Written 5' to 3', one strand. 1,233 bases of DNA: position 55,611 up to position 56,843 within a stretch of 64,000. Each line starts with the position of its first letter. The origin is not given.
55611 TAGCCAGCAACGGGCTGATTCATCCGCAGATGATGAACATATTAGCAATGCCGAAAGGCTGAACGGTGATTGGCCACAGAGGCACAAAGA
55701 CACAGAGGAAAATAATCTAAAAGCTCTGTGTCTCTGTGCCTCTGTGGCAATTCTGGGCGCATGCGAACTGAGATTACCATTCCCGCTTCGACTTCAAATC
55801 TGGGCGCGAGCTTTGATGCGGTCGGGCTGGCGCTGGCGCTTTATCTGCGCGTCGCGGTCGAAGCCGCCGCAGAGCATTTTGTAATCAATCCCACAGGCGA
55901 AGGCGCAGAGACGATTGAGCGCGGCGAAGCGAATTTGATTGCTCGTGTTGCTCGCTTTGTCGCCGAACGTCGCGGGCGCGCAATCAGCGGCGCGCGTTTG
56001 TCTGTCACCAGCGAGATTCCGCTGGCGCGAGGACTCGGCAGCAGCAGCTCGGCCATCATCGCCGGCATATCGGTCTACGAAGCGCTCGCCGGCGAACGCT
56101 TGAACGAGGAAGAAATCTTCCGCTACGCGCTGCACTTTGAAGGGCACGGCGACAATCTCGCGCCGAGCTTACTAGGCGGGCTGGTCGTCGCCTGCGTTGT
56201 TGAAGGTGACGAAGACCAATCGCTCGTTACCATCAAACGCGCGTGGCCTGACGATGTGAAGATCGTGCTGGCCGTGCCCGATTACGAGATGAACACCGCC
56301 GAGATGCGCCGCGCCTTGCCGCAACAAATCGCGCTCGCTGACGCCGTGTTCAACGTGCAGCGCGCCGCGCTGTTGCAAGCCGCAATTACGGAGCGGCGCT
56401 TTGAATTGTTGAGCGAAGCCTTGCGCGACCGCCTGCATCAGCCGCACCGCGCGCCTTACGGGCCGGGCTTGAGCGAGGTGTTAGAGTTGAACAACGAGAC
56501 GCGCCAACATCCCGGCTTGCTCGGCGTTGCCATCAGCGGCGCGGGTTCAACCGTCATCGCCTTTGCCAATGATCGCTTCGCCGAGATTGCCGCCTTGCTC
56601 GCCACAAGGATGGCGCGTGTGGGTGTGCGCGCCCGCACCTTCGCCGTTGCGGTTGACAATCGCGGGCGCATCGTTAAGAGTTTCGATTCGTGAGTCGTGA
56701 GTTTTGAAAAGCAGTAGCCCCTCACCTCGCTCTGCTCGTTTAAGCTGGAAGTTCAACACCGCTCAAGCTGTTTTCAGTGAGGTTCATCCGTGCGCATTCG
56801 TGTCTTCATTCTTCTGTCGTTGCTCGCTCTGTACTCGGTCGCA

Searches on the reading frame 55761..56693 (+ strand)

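Call 57: search_protein_families(library=pfam, proteins=[window:55761-56693:+])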
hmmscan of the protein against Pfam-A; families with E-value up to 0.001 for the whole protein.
window:55761-56693:+ (310 aa): 2 families
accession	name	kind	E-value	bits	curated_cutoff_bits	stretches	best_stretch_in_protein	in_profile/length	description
PF00288.32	GHMP_kinases_N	-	1.9e-17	63.7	22.3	1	58-140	1-87/87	GHMP kinases N terminal domain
PF08544.19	GHMP_kinases_C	-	4.5e-06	27.4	21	1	207-274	3-71/85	GHMP kinases C terminal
